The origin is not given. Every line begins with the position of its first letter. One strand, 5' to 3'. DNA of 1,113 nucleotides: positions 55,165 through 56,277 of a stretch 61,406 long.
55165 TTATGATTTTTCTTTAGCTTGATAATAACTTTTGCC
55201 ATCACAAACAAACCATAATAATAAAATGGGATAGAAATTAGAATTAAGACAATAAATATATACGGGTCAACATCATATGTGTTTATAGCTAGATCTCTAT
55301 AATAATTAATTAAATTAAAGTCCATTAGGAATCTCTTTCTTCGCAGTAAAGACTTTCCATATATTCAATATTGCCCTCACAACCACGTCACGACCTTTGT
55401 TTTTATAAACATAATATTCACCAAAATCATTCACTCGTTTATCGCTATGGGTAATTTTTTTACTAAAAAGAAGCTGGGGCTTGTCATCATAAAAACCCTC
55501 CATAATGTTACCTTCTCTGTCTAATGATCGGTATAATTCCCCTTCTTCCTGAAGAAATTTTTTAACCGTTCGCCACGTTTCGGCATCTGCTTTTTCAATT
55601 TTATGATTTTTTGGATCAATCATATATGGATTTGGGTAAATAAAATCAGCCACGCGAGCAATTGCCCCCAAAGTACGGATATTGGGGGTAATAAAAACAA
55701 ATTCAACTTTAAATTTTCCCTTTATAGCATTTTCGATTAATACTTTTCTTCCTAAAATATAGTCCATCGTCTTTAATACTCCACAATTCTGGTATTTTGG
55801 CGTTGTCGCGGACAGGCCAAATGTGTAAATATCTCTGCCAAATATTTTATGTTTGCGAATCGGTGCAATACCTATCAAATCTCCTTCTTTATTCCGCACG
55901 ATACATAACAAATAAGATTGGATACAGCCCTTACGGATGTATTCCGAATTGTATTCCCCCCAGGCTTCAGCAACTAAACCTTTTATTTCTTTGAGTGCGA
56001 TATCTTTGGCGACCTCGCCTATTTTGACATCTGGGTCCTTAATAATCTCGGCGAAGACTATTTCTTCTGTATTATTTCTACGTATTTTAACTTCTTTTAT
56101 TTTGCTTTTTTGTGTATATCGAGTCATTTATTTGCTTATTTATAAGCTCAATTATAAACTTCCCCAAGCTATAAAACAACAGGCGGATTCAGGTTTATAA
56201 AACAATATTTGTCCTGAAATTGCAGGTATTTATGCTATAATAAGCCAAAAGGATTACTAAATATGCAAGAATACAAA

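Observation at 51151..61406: A roughly 10-kb extremely AT-rich block gathers two rSAM enzymes, tyrS, an amidohydrolase, an unknown 270-aa protein, a ThiF-like E1, a methyltransferase and a histidine kinase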

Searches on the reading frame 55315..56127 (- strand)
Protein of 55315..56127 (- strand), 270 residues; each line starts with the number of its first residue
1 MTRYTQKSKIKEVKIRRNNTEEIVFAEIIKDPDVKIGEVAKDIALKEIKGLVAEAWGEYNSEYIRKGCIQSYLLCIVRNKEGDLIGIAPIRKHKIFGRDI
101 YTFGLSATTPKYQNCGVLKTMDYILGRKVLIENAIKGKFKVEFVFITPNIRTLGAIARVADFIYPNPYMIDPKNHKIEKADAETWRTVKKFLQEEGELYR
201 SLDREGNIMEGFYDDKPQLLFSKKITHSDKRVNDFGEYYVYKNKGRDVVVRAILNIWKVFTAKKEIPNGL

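Call 6: search_protein_families(library=pfam, proteins=[window:55315-56127:-], max_evalue=0.01)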
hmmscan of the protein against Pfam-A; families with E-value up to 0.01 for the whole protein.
window:55315-56127:- (270 aa): 0 families

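Call 7: search_protein_families(library=ncbifam, proteins=[window:55315-56127:-], max_evalue=0.01)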
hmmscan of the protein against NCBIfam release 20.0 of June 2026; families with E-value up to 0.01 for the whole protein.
window:55315-56127:- (270 aa): 0 families

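Call 12: find_homologous_proteins(query=window:55315-56127:-)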
Query window:55315-56127:- (270 aa): 39 proteins with E <= 0.001 among 687 candidates.
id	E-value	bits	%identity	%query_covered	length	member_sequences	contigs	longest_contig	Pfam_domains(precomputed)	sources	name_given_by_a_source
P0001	2.5e-177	606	100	100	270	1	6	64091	-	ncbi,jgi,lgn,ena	ncbi:MAG: hypothetical protein WCI63_00290 [bacterium]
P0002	1.2e-155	535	89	100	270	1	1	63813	-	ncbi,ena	-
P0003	4.3e-141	487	78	100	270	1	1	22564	-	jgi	-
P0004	8.9e-139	480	78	99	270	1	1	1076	-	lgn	-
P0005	1.0e-138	479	76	100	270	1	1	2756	-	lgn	-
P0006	1.3e-137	476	78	99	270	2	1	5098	-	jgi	jgi:hypothetical protein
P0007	7.7e-134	463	75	99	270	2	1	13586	-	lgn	-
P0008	5.1e-132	457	74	97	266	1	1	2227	-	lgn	-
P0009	1.3e-129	449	75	96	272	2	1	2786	-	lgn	-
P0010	1.1e-99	351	58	96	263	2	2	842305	-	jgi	jgi:predicted ribosome quality control (RQC) complex YloA/Tae2 family protein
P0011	1.5e-87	312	54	97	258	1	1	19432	-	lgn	-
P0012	1.8e-86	308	51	96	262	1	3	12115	-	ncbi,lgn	-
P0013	2.8e-75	271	49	95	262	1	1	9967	-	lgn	-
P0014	9.6e-75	270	49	95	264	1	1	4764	-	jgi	jgi:hypothetical protein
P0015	3.0e-73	265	48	96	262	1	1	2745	-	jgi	jgi:RimJ/RimL family protein N-acetyltransferase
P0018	9.0e-72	260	47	94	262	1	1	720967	-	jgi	-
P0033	1.2e-64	237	41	97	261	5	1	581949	-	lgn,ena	-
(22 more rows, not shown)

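Call 13: find_encoding_contigs(protein=P0010, flank=10000, max_places=2)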
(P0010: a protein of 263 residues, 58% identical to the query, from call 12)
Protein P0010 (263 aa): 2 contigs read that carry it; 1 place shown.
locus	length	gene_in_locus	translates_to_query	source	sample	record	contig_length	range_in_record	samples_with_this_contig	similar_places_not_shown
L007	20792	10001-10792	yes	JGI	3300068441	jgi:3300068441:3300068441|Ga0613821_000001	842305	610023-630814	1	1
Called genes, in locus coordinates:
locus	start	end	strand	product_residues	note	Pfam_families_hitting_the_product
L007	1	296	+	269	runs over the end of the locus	PF01061:ABC2_membrane, PF12679:ABC2_membrane_2, PF12698:ABC2_membrane_3, PF12730:ABC2_membrane_4, PF10920:DUF2705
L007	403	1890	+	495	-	PF01336:tRNA_anti-codon, PF00152:tRNA-synt_2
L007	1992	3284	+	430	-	PF00675:Peptidase_M16, PF05193:Peptidase_M16_C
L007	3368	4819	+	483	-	PF00149:Metallophos, PF12850:Metallophos_2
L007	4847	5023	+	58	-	-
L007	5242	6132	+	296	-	PF00226:DnaJ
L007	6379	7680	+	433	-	PF04055:Radical_SAM, PF13353:Fer4_12 (weak), PF13186:SPASM (weak)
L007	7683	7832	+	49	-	-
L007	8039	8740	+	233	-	-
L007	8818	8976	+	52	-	-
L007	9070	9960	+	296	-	PF01734:Patatin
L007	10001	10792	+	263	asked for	-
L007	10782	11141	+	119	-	-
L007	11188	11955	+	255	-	PF00899:ThiF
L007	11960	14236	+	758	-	PF16927:HisKA_7TM, PF13185:GAF_2 (weak), PF13492:GAF_3 (weak), PF00512:HisKA, PF02518:HATPase_c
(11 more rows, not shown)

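Call 14: find_encoding_contigs(protein=P0018, flank=10000, max_places=2)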
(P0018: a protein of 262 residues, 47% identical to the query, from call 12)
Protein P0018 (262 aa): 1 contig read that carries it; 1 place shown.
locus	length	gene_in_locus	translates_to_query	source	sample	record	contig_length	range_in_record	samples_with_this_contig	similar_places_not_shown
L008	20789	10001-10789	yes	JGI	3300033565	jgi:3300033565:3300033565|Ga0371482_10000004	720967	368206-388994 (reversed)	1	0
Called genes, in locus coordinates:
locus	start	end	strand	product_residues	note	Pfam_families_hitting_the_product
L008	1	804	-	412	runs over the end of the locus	PF01555:N6_N4_Mtase (weak), PF01170:UPF0020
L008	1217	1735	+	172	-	PF00085:Thioredoxin, PF13098:Thioredoxin_2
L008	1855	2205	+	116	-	PF05635:23S_rRNA_IVP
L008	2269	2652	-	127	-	PF00072:Response_reg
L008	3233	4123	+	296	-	PF00005:ABC_tran, PF13304:AAA_21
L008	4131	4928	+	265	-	PF12679:ABC2_membrane_2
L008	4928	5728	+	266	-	PF12679:ABC2_membrane_2, PF12730:ABC2_membrane_4 (weak), PF12698:ABC2_membrane_3, PF13346:ABC2_membrane_5 (weak)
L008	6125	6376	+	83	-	PF12728:HTH_17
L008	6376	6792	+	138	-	PF02661:Fic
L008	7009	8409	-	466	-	PF04055:Radical_SAM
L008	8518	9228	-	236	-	-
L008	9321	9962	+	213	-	PF01553:Acyltransferase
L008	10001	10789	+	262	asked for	-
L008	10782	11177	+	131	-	-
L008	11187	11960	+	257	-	PF00899:ThiF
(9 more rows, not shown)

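Call 15: find_encoding_contigs(protein=P0033, flank=10000, max_places=2)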
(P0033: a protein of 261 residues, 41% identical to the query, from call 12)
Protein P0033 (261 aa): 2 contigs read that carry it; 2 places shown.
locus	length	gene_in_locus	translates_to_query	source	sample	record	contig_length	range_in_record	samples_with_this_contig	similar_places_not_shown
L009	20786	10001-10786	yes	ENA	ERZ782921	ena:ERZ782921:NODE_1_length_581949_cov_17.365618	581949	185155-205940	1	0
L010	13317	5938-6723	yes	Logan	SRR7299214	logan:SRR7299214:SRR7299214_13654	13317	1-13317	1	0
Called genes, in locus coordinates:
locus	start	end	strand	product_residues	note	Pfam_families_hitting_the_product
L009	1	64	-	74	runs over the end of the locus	PF17253:DUF5320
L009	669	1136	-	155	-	-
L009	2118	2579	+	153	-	PF00085:Thioredoxin, PF13098:Thioredoxin_2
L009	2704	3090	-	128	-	PF00072:Response_reg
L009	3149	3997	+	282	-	PF12146:Hydrolase_4, PF00561:Abhydrolase_1, PF12697:Abhydrolase_6 (weak), PF01738:DLH (faint)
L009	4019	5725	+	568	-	PF00501:AMP-binding, PF23562:AMP-binding_C_3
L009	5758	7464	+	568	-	-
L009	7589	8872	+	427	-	PF00675:Peptidase_M16, PF05193:Peptidase_M16_C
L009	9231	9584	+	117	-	PF18924:DUF5674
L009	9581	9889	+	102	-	-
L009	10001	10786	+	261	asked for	-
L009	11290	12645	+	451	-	PF04055:Radical_SAM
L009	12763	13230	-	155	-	PF00583:Acetyltransf_1, PF13673:Acetyltransf_10, PF13508:Acetyltransf_7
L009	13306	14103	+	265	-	PF00899:ThiF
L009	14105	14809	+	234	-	PF01209:Ubie_methyltran, PF03848:TehB (weak), PF13489:Methyltransf_23, PF06325:PrmA, PF13847:Methyltransf_31, PF08241:Methyltransf_11, PF08242:Methyltransf_12, PF13649:Methyltransf_25, +1 more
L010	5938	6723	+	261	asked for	-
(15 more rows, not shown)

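Call 19: search_solved_structures(query=A1, max_evalue=10)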
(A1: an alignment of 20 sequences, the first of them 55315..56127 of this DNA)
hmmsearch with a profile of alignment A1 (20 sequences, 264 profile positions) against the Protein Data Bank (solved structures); distinct sequences matched with E-value up to 10: 0.

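Call 25: find_encoding_contigs(protein=P0002, flank=10000, max_places=2)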
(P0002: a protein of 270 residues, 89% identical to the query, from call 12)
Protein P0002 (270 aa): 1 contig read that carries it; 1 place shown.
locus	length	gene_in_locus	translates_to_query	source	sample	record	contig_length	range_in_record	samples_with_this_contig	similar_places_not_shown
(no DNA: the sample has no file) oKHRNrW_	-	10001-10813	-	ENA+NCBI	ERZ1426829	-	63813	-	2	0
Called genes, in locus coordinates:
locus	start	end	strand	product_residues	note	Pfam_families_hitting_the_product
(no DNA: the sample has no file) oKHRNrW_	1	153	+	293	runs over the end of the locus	PF00005:ABC_tran, PF13304:AAA_21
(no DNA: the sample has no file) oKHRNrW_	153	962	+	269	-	PF12679:ABC2_membrane_2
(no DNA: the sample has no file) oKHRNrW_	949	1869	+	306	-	PF01522:Polysacc_deac_1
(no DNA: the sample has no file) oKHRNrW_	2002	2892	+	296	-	PF01522:Polysacc_deac_1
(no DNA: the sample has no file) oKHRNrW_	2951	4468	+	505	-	PF01336:tRNA_anti-codon, PF00152:tRNA-synt_2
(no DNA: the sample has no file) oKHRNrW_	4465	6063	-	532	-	PF00005:ABC_tran, PF00006:ATP-synt_ab (faint), PF02463:SMC_N (weak), PF03193:RsgA_GTPase (faint), PF13476:AAA_23 (faint), PF13555:AAA_29 (faint), PF12848:ABC_tran_Xtn, PF00005:ABC_tran, +6 more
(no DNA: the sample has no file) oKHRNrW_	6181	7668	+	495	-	PF00149:Metallophos, PF12850:Metallophos_2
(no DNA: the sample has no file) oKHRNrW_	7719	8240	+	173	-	PF13302:Acetyltransf_3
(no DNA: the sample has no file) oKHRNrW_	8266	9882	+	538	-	PF00005:ABC_tran, PF05496:RuvB_N (faint), PF13555:AAA_29 (faint), PF02463:SMC_N (faint), PF13304:AAA_21 (faint), PF13476:AAA_23 (faint), PF00005:ABC_tran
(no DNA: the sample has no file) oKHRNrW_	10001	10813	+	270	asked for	-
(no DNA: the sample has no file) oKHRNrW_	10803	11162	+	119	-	-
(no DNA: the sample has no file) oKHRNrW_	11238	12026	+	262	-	PF00899:ThiF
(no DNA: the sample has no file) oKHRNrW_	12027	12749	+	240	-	PF03848:TehB (weak), PF13489:Methyltransf_23, PF05175:MTS (weak), PF08241:Methyltransf_11, PF08242:Methyltransf_12, PF13649:Methyltransf_25, PF13847:Methyltransf_31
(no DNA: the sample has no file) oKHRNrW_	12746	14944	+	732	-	PF16927:HisKA_7TM, PF13185:GAF_2, PF13492:GAF_3, PF00512:HisKA, PF02518:HATPase_c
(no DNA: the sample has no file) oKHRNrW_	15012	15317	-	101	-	-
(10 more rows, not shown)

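Call 26: find_encoding_contigs(protein=P0003, flank=10000, max_places=2)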
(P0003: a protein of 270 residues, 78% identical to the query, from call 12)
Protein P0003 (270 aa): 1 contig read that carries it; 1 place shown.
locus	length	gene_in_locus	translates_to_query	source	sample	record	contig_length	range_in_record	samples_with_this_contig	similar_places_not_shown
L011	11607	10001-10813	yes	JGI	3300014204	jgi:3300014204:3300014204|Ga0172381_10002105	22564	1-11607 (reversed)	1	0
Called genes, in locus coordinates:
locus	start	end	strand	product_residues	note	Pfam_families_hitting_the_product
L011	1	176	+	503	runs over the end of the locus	PF01336:tRNA_anti-codon, PF00152:tRNA-synt_2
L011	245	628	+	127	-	PF03965:Penicillinase_R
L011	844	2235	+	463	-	PF00149:Metallophos (weak), PF12850:Metallophos_2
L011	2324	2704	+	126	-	-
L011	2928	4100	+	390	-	PF04055:Radical_SAM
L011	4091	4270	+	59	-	-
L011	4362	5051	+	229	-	-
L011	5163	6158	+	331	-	-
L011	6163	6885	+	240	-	-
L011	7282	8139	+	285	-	PF21302:Zn_ribbon_RlmA, PF05148:Methyltransf_8 (weak), PF08241:Methyltransf_11, PF13649:Methyltransf_25, PF13847:Methyltransf_31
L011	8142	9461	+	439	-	PF04055:Radical_SAM, PF13353:Fer4_12 (faint), PF13186:SPASM (weak)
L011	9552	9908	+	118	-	-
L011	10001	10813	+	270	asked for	-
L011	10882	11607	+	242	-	?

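Call 27: predict_structure(alignment_id=A1)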
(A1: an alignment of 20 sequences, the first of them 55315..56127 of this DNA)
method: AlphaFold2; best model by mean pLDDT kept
length: 270 residues; sequences in the alignment: 20
mean_pLDDT: 90.0   pTM: 0.86
mean pLDDT of the five models: 90.0, 89.3, 89.0, 88.8, 87.6
residues with pLDDT >= 90: 173; 70-90: 83; 50-70: 12; < 50: 2
segments of 3 or more residues with pLDDT < 50: none
pLDDT, mean of each block of 10 residues (from residue 1): 79 85 93 94 94 89 93 96 95 96 91 86 91 89 93 90 96 96 98 93 96 85 84 96 92 83 56
secondary structure, 60 per line:
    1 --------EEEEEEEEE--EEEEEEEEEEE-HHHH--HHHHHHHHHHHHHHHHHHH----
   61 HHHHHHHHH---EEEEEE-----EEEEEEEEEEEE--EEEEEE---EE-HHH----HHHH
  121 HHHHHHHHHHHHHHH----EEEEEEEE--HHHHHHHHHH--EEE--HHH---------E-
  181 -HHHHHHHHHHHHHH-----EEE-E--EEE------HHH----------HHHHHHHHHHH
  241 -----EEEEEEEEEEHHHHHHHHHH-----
elements in order: E9-17 E20-30 H32-35 H38-56 H61-69 E73-78 E84-95 E98-103 H117-135 E140-147 H150-159 E162-164 H182-195 E201-203 E208-210 H230-240 E246-255 H256-265

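Call 29: fold_search(model_id=the predicted structure, library=pdb)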
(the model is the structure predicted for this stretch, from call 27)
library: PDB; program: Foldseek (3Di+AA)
matches with E <= 10: 817; with E <= 0.001: 106
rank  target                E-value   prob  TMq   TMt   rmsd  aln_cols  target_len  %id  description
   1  7kpu_A                1.7e-06  1.00  0.35  0.46  10.7       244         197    9  Crystal structure of human NatD (NAA40) bound to a bisubstrate analogue with a C-3 linker (released 2021-06-16)
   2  7kpu_D                1.8e-06  1.00  0.33  0.44   5.2       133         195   13  Crystal structure of human NatD (NAA40) bound to a bisubstrate analogue with a C-3 linker (released 2021-06-16)
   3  4u9w_D                2.1e-06  1.00  0.32  0.43   5.6       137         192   13  Crystal Structure of NatD bound to H4/H2A peptide and CoA (released 2015-01-28)
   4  7kd7_D                2.6e-06  1.00  0.33  0.42   5.2       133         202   13  Crystal structure of human NatD (NAA40) bound to a bisubstrate analogue (released 2021-06-16)
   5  4u9w_C                3.0e-06  1.00  0.33  0.43   5.5       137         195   13  Crystal Structure of NatD bound to H4/H2A peptide and CoA (released 2015-01-28)
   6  4u9w_A                3.0e-06  1.00  0.33  0.42   5.6       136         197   13  Crystal Structure of NatD bound to H4/H2A peptide and CoA (released 2015-01-28)
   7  7kd7_A                3.2e-06  1.00  0.33  0.42   5.4       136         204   13  Crystal structure of human NatD (NAA40) bound to a bisubstrate analogue (released 2021-06-16)
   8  4u9v                  3.3e-06  1.00  0.33  0.42   5.5       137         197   13  Crystal structure of NatD (Naa40p) bound to acetyl CoA (released 2015-01-28)
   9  4u9w_B                4.2e-06  1.00  0.33  0.42   5.5       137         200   13  Crystal Structure of NatD bound to H4/H2A peptide and CoA (released 2015-01-28)
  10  9syr_Nd               8.6e-06  1.00  0.32  0.36   5.6       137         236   13  Human quaternary complex of a translating 80S ribosome, NAC, MetAP1 and NatD (released 2025-12-17)
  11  4ua3_A                2.4e-05  1.00  0.35  0.47   7.7       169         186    9  Crystal structure of selenomethionine labeled SpNatD (released 2015-01-28)
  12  4rs2_B                4.8e-05  1.00  0.33  0.47   4.2       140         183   16  1.55 Angstrom Crystal Structure of GNAT Family N-acetyltransferase (YhbS) from Escherichia coli in Complex with CoA (released 2014-11-19)
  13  8gxj_B                4.8e-05  1.00  0.41  0.55   8.8       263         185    8  Pseudomonas aeruginosa N-acetyltransferase domain-containing protein PA3270 (released 2022-10-12)
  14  1y9k_A                5.1e-05  1.00  0.32  0.50   9.5       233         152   13  IAA acetyltransferase from Bacillus cereus ATCC 14579 (released 2005-02-01)
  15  8gxk_C                7.3e-05  1.00  0.38  0.50   9.0       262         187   11  Pseudomonas jinjuensis N-acetyltransferase (released 2022-10-12)
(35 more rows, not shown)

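Call 37: find_related_loci(query=A1, collection=genome_contigs, flank=10000)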
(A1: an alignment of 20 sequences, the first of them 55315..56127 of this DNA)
Query A1 (270 aa) in genome_contigs; peptide patterns used: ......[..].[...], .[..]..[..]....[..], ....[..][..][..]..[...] (x = any residue, [..] = any of these).
113 stretches matched a pattern; 14 encode a relative of the query (tblastn E <= 1e-3); 14 distinct loci.
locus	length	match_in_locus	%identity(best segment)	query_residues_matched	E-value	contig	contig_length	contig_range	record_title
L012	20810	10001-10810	89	1-270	2e-161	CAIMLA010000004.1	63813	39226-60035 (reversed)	uncultured bacterium isolate MJ-time_bin-1956 genome assembly, contig: bin-1956:04/56, whole genome shotgun sequence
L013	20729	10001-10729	46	9-252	3e-75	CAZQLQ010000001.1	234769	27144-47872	MAG TPA_asm: uncultured Candidatus Saccharibacteria bacterium isolate binchicken_co22_144 genome assembly, contig: NODE_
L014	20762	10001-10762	46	1-256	3e-72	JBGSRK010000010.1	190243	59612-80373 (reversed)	MAG: Patescibacteria group bacterium isolate JTS-AC356 k141_3868108, whole genome shotgun sequence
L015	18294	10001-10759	45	1-256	7e-72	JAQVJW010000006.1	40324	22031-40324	MAG: Patescibacteria group bacterium isolate STE_72 NODE_1767_length_40324_cov_7.215315_Sandtown_E, whole genome shotgun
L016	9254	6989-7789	44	1-260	4e-71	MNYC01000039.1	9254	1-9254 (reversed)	MAG: bacterium CG2_30_37_16 isolate CG2_30_37_16 cg2_3.0_scaffold_7734_c, whole genome shotgun sequence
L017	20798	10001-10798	42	1-259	1e-68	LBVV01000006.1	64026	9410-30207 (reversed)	MAG: candidate division CPR2 bacterium GW2011_GWC2_39_10 UT18_C0006, whole genome shotgun sequence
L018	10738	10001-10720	48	1-240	1e-66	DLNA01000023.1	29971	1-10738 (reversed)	MAG TPA_asm: Patescibacteria group bacterium UBA7522 UBA7522_contig_115, whole genome shotgun sequence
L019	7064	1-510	54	86-256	2e-59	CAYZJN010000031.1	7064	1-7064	MAG TPA_asm: uncultured Candidatus Saccharibacteria bacterium isolate binchicken_co220_185 genome assembly, contig: NODE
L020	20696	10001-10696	30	33-259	3e-27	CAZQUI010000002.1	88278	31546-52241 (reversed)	MAG TPA_asm: uncultured Candidatus Saccharibacteria bacterium isolate SRP342105_co1_472 genome assembly, contig: NODE_31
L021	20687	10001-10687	30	35-259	5e-27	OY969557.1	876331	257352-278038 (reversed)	MAG: uncultured bacterium isolate MFD09286.bin.c.8 genome assembly, chromosome: 1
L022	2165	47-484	36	112-252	2e-24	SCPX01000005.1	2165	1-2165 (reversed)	MAG: Patescibacteria group bacterium isolate DP16D_bin.14 DP16D_bin.14-3789, whole genome shotgun sequence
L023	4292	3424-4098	26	36-256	3e-24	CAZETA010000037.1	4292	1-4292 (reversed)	MAG TPA_asm: uncultured Gammaproteobacteria bacterium isolate SRP298887_co1_128 genome assembly, contig: NODE_27351_leng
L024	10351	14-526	31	94-260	3e-21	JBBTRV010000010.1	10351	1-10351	MAG: Patescibacteria group bacterium isolate H51-bin136_1 H51_bin136_1_000000000010, whole genome shotgun sequence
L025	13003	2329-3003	26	36-256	2e-23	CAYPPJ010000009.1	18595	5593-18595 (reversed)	MAG TPA_asm: uncultured Candidatus Saccharibacteria bacterium isolate SRP278252_co2_123 genome assembly, contig: NODE_61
